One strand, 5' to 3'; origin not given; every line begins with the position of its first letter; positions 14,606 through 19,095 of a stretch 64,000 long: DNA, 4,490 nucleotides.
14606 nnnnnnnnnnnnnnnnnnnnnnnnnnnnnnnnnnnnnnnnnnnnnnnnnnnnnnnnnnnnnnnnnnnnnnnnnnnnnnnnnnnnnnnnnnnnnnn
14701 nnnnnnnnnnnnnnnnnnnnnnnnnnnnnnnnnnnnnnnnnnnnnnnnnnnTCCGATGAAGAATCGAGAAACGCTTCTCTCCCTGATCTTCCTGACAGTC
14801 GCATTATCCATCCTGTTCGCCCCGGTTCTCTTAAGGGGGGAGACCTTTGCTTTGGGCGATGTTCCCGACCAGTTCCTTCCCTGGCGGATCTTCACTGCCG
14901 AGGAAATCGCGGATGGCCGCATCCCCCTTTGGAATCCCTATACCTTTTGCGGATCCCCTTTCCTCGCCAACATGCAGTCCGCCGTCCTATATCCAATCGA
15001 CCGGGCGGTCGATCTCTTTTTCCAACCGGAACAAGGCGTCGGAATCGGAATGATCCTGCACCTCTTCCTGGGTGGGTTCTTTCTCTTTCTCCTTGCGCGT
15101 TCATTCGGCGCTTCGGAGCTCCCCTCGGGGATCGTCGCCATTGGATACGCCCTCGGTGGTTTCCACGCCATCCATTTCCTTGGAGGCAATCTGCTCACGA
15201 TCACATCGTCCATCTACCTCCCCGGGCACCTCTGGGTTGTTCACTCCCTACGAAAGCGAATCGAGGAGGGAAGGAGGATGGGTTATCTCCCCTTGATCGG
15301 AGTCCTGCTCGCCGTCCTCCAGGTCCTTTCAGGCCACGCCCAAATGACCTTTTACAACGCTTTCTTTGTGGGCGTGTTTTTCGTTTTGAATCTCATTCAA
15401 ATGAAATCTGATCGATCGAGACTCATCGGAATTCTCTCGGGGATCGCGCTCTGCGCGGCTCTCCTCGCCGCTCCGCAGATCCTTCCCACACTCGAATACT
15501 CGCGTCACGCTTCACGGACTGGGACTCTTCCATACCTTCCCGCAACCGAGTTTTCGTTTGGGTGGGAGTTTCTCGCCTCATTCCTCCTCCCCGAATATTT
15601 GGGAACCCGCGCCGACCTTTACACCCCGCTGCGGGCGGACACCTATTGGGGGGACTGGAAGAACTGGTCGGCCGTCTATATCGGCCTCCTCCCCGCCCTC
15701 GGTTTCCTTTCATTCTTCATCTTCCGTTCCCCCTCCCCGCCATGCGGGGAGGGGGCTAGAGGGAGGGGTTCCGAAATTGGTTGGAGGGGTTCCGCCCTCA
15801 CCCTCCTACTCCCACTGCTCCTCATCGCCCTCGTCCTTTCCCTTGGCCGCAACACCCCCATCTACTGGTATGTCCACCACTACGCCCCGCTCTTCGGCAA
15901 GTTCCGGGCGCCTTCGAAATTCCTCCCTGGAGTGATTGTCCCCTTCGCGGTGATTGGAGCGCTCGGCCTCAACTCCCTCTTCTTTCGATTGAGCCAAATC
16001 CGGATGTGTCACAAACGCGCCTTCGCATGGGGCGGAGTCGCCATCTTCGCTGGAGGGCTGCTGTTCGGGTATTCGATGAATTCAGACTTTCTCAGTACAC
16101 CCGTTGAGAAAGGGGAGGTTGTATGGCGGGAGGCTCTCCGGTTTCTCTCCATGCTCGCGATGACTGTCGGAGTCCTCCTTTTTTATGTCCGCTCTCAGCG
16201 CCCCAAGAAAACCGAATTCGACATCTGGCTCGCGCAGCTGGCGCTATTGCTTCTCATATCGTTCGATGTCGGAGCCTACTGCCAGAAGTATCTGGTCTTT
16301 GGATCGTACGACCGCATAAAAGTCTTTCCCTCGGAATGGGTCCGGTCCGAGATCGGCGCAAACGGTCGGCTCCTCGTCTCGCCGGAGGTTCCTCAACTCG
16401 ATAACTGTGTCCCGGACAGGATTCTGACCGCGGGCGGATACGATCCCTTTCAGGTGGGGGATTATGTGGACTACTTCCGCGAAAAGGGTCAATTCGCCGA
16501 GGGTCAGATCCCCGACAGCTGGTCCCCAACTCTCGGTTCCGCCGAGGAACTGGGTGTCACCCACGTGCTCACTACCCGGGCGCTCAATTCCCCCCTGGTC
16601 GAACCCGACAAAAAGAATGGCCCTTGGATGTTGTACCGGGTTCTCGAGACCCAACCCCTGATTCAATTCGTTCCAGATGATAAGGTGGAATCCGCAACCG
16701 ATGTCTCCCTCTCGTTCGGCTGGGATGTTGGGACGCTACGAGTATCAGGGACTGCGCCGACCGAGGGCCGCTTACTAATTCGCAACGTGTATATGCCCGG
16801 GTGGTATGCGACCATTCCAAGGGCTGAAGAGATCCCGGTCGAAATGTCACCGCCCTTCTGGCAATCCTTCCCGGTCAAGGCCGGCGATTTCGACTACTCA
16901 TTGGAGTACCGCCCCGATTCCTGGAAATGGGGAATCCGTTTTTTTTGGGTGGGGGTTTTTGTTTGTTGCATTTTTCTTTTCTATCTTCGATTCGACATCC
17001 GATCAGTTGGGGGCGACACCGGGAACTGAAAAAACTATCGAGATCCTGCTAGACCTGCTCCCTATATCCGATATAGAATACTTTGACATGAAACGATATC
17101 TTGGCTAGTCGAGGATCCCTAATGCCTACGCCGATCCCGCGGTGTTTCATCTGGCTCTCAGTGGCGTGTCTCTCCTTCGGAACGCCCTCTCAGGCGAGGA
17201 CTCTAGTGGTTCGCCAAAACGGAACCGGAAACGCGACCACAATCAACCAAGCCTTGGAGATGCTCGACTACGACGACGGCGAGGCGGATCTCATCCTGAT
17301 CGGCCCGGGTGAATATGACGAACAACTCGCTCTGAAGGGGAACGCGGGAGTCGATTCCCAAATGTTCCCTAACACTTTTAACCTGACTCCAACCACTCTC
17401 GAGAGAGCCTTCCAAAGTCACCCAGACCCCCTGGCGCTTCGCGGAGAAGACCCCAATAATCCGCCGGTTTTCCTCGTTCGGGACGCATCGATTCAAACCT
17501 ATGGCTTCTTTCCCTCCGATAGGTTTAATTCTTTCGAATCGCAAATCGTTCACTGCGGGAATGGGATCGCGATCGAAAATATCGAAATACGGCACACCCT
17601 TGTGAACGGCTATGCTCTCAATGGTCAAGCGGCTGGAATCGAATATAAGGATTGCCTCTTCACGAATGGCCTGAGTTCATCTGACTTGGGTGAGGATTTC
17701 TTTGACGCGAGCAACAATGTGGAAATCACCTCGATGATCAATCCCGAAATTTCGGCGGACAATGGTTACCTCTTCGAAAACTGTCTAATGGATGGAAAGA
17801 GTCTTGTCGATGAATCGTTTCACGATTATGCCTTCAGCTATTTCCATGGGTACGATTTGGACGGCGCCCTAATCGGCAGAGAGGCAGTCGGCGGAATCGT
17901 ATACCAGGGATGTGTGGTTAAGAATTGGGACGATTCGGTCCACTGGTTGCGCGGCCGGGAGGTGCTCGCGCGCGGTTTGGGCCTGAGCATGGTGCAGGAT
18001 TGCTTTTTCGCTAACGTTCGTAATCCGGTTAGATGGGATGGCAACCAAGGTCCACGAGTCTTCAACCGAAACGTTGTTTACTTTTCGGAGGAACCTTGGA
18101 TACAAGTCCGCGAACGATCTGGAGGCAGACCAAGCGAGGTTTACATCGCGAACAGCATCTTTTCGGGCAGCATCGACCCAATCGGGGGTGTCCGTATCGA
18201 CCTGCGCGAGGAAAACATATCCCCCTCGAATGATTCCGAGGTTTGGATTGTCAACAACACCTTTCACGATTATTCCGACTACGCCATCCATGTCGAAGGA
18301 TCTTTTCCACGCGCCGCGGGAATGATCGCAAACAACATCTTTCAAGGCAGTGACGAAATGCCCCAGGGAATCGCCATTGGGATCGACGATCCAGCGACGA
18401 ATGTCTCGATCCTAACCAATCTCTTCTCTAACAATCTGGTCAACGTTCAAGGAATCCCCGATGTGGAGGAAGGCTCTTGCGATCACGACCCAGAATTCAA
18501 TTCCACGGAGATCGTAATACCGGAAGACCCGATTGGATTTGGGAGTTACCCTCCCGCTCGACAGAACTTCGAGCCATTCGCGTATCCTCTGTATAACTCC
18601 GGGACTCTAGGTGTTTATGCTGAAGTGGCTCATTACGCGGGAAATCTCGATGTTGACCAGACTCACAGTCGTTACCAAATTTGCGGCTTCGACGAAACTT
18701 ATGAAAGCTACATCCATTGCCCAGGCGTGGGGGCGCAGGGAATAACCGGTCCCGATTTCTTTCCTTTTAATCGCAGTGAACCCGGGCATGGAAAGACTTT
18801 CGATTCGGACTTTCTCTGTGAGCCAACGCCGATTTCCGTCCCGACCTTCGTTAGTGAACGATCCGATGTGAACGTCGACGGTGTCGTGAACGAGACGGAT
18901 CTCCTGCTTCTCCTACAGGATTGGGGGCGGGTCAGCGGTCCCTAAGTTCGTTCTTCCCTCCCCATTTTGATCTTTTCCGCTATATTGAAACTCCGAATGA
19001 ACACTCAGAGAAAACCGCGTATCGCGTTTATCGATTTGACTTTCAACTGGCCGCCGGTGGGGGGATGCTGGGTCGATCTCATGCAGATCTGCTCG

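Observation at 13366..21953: Paired GT-C membrane glycosyltransferases (PMT/ArnT-like plus YfhO) next to beta-helix, GT4 and carbamoyltransferase genes; possible O-glycosylation of Thr/Pro-rich secreted proteins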

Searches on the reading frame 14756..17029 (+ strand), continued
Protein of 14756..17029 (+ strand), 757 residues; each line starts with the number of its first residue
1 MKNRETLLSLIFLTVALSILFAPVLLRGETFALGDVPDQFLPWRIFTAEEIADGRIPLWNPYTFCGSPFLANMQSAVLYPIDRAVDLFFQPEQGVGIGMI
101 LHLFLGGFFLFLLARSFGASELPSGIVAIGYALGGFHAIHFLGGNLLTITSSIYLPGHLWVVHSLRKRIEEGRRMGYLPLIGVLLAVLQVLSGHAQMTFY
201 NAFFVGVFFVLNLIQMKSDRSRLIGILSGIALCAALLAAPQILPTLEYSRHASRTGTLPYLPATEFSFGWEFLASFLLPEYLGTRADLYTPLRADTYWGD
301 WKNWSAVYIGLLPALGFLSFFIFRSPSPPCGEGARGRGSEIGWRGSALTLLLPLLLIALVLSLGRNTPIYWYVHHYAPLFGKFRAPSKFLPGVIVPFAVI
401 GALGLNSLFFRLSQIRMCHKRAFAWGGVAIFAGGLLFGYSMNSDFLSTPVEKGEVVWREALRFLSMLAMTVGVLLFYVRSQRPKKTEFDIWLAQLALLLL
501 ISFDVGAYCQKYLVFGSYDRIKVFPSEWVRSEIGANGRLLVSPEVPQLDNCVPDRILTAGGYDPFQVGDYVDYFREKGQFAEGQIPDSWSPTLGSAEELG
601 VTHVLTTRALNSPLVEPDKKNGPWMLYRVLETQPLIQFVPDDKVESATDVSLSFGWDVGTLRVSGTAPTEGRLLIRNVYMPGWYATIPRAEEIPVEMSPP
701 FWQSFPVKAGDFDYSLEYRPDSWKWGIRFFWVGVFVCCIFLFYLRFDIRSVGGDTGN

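Call 42: search_protein_families(library=pfam, alignment_id=A3, max_evalue=0.01)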
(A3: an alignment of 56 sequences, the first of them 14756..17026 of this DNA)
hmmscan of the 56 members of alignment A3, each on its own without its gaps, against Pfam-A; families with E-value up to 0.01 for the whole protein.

A. member 1, window:14756-17026:+ (757 aa): 0 families

B. families by the number of members that match (of 56 scanned): 4 families
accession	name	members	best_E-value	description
PF09586.16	YfhO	37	5.2e-30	Bacterial membrane protein YfhO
PF20176.3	DUF6541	2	0.00017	Family of unknown function (DUF6541)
PF24677.1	DUF7657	2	0.00017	Domain of unknown function (DUF7657)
PF10131.15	PTPS_related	1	0.0057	6-pyruvoyl-tetrahydropterin synthase related domain; membrane protein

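Call 48: search_solved_structures(query=A3, max_evalue=1, show_alignments=1)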
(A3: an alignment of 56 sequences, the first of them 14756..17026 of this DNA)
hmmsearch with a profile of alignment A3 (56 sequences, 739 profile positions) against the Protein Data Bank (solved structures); distinct sequences matched with E-value up to 1: 0.

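Call 55: predict_structure(alignment_id=A3)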
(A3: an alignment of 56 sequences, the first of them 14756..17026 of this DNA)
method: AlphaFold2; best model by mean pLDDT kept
length: 757 residues; sequences in the alignment: 56
mean_pLDDT: 93.5   pTM: 0.94
mean pLDDT of the five models: 93.5, 92.5, 92.4, 92.2, 92.2
residues with pLDDT >= 90: 665; 70-90: 61; 50-70: 23; < 50: 8
segments of 3 or more residues with pLDDT < 50: 334-337, 754-757
pLDDT, mean of each block of 10 residues (from residue 1): 85 98 98 96 97 96 96 92 97 97 98 96 98 97 96 98 97 94 98 95 98 97 97 98 96 93 94 94 94 91 88 97 70 53 90 98 96 96 95 98 95 90 96 95 80 93 96 94 89 96 96 97 96 95 96 97 95 97 92 98 98 98 98 97 76 91 96 97 91 96 97 96 98 97 82 48
secondary structure, 60 per line:
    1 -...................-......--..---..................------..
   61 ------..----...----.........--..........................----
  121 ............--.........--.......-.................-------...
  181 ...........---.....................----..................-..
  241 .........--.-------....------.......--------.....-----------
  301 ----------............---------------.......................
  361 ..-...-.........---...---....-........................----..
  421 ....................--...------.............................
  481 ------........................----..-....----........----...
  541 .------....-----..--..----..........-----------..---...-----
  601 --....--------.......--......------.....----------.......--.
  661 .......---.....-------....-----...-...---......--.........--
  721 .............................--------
elements in order (helices of 4 or more, strands of 3 or more residues): H2-20 H22-27 H35-52 H80-88 H91-116 H121-132 H135-143 H146-152 H154-170 H178-191 H195-215 H220-237 H239-249 H260-263 H270-276 H285-289 H311-322 H338-362 H368-376 H386-389 H391-414 H419-440 H452-480 H487-510 H518-521 H526-533 E538-541 H548-551 H568-576 E603-606 E615-621 E624-629 E636-640 E651-657 E660-667 E671-675 E683-686 E692-694 E696-698 E702-707 E710-718 H721-749

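Call 59: fold_search(model_id=the predicted structure, library=pdb)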
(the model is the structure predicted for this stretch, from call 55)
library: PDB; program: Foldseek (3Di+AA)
matches with E <= 10: 442; with E <= 0.001: 11
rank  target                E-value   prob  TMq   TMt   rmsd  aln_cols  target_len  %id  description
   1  6w98_A                4.5e-06  1.00  0.42  0.26  20.7       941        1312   12  Single-Particle Cryo-EM Structure of Arabinofuranosyltransferase AftD from Mycobacteria (released 2020-05-13)
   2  6wby                  1.1e-05  1.00  0.43  0.28  20.6       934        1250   11  Single-Particle Cryo-EM Structure of Arabinofuranosyltransferase AftD from Mycobacteria, Mutant R1389S Class 2 (released 2020-05-13)
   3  5f15                  2.2e-05  1.00  0.37  0.49  10.5       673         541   11  Crystal Structure of ArnT from Cupriavidus metallidurans bound to Undecaprenyl phosphate (released 2016-02-17)
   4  6gxc_A                7.2e-05  1.00  0.40  0.42  18.8       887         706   11  Bacterial oligosaccharyltransferase PglB in complex with an inhibitory peptide and a reactive lipid-linked oligosaccha (released 2018-11-14)
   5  3wak                  1.5e-04  1.00  0.36  0.32  20.1       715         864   14  Crystal structure of the Archaeoglobus fulgidus oligosaccharyltransferase (O29867_ARCFU) in the apo form (released 2013-10-30)
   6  6wbx                  2.0e-04  1.00  0.37  0.24  22.6       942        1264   12  Single-Particle Cryo-EM Structure of Arabinofuranosyltransferase AftD from Mycobacteria, Mutant R1389S Class 1 (released 2020-05-13)
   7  8agc_A                4.0e-04  1.00  0.34  0.37  13.4       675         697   12  Structure of yeast oligosaccharylransferase complex with lipid-linked oligosaccharide and non-acceptor peptide bound (released 2022-12-07)
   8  8age_A                4.3e-04  1.00  0.40  0.46  11.5       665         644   11  Structure of yeast oligosaccharylransferase complex with acceptor peptide bound (released 2022-12-07)
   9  5ezm                  4.9e-04  1.00  0.38  0.50  10.8       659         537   11  Crystal Structure of ArnT from Cupriavidus metallidurans in the apo state (released 2016-02-17)
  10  7zlg_A                7.2e-04  1.00  0.36  0.40  17.0       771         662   12  Cryo-EM structure of C-mannosyltransferase CeDPY19, in complex with acceptor peptide and bound to CMT2-Fab and anti-Fa (released 2023-01-11)
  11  5ogl_A                7.2e-04  1.00  0.39  0.41  18.9       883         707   11  Structure of bacterial oligosaccharyltransferase PglB in complex with an acceptor peptide and an lipid-linked oligosac (released 2017-10-25)
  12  6s7t_A                1.1e-03  1.00  0.36  0.38  15.1       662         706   12  Cryo-EM structure of human oligosaccharyltransferase complex OST-B (released 2019-12-18)
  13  8if8_B                1.2e-03  0.99  0.28  0.33  17.8       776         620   12  Arabinosyltransferase AftA (released 2023-05-31)
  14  7zli_A                1.7e-03  1.00  0.33  0.37  19.2       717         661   11  Cryo-EM structure of C-mannosyltransferase CeDPY19, in complex with Dol25-P-Man and bound to CMT2-Fab and anti-Fab nan (released 2023-01-11)
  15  8b6l_I                2.3e-03  1.00  0.35  0.38  19.4       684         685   12  Subtomogram average of the human Sec61-TRAP-OSTA-translocon (released 2022-12-07)
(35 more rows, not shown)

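Call 62: search_solved_structures(query=L005:4188-6263:+, max_evalue=1)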
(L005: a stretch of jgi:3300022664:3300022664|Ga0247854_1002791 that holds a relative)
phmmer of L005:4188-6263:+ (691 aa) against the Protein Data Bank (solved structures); distinct sequences matched with E-value up to 1: 4.
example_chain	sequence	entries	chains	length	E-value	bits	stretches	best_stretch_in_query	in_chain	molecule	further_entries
9rx2_A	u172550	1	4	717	1.9e-77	264.5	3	23-495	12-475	Parallel beta-helix repeat protein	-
5mqp_A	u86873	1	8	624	5.7e-36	127.3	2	39-364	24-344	Glycoside hydrolase BT_1002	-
7e1h_A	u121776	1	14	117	0.52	11.7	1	216-248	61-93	DNA-binding response regulator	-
7e90_A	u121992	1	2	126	0.65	11.4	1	217-248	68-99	DNA-binding response regulator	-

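Call 77: find_encoding_contigs(protein=P0021, flank=6000, max_places=1)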
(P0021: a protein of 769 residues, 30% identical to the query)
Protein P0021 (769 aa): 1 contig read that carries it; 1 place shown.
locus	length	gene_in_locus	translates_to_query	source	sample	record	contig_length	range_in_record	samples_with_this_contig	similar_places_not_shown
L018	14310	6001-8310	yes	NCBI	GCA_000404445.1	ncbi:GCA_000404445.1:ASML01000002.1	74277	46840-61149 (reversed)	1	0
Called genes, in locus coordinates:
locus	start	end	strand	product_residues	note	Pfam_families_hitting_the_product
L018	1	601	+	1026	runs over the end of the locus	PF00027:cNMP_binding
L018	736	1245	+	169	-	PF22784:PTP-SAK, PF14566:PTPlike_phytase, PF22741:PTP-NADK, PF22785:Tc-R-P, PF00782:DSPc, PF00102:Y_phosphatase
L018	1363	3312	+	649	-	PF01839:FG-GAP (faint), PF13517:FG-GAP_3 (weak)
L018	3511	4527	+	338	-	PF12127:FloA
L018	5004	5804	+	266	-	-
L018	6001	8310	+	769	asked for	-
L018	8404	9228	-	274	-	PF04468:PSP1, PF28472:PSP1_3rd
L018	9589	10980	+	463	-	PF00919:UPF0004, PF04055:Radical_SAM, PF18693:TRAM_2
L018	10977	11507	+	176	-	PF04608:PgpA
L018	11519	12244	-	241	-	PF00753:Lactamase_B, PF12706:Lactamase_B_2 (weak)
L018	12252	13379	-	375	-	PF13167:GTP-bdg_N, PF16360:GTP-bdg_M, PF03193:RsgA_GTPase (faint), PF01926:MMR_HSR1, PF02421:FeoB_N (faint)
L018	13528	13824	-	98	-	PF21979:Hfq_1 (faint), PF17209:Hfq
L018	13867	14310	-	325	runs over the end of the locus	PF01745:IPT, PF01715:IPPT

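Call 78: find_encoding_contigs(protein=P0023, flank=6000, max_places=1)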
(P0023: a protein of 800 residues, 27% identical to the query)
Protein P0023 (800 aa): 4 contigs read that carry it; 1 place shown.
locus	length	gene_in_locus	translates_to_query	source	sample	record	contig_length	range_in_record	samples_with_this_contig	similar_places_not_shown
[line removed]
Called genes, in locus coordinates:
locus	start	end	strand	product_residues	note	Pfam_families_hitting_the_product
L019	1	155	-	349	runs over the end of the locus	PF01149:Fapy_DNA_glyco, PF06831:H2TH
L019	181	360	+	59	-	-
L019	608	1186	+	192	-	-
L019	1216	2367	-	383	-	PF01208:URO-D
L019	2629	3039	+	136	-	-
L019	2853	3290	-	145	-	-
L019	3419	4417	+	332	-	-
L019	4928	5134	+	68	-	-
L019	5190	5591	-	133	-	PF00903:Glyoxalase, PF12681:Glyoxalase_2 (weak), PF22677:Ble-like_N (weak), PF13669:Glyoxalase_4, PF18029:Glyoxalase_6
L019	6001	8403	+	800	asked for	PF09586:YfhO (faint)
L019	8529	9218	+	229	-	PF00117:GATase, PF07722:Peptidase_C26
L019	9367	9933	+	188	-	-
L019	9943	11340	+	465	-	PF13231:PMT_2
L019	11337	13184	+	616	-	?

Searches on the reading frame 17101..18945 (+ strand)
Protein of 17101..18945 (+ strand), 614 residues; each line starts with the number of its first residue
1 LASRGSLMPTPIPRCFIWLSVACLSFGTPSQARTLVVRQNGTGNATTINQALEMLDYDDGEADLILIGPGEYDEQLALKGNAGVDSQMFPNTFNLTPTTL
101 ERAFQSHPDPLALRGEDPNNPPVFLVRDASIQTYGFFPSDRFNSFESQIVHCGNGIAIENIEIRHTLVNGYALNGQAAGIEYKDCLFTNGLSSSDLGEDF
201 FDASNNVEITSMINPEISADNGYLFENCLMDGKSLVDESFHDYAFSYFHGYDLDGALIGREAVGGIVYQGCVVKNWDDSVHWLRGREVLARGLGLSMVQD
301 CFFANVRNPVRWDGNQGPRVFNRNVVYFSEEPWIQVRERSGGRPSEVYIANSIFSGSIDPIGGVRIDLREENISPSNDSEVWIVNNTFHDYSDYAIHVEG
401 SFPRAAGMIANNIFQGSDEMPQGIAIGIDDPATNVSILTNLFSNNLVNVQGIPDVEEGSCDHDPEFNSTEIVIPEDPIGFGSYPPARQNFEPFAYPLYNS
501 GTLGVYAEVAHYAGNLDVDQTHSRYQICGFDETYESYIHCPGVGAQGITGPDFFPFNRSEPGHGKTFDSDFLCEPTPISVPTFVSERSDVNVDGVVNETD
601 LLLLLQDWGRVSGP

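Call 3: search_protein_families(library=pfam, proteins=[window:17101-18945:+], max_evalue=0.01)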
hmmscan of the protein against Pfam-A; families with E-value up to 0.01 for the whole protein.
window:17101-18945:+ (614 aa): 2 families
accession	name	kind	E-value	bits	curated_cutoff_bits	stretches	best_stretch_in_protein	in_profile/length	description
PF05048.19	NosD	-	0.0037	17.2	23.6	1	371-450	106-177/212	Periplasmic copper-binding protein (NosD)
PF00404.24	Dockerin_1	-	0.0086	16.7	22.9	0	589-604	3-18/57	Dockerin type I domain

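Call 8: search_protein_families(library=pfam, proteins=[window:17101-18945:+], max_evalue=10)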
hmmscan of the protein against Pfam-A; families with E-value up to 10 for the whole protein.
window:17101-18945:+ (614 aa): 4 families
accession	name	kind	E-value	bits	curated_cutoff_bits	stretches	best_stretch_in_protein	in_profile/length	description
PF05048.19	NosD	-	0.0037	17.2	23.6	1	371-450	106-177/212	Periplasmic copper-binding protein (NosD)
PF00404.24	Dockerin_1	-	0.0086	16.7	22.9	1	589-604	3-18/57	Dockerin type I domain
PF13229.12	Beta_helix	-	0.014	15.5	25.9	1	340-446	32-114/158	Right handed beta helix region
PF01095.25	Pectinesterase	-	0.021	14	27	1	35-79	2-46/298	Pectinesterase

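Call 9: search_protein_families(library=ncbifam, proteins=[window:17101-18945:+], max_evalue=1)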
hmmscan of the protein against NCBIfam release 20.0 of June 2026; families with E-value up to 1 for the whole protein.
window:17101-18945:+ (614 aa): 0 families

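Call 63: search_solved_structures(query=window:17122-18942:+, max_evalue=1)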
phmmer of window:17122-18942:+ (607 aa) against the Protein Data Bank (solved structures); distinct sequences matched with E-value up to 1: 2.
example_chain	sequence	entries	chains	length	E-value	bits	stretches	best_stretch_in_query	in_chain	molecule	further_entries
2y3n_B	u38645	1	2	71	5.8e-05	25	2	576-606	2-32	CELLULOSOMAL FAMILY-48 PROCESSIVE GLYCOSIDE HYDROLASE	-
1ohz_B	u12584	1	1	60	0.9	11.2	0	576-599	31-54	ENDO-1,4-BETA-XYLANASE Y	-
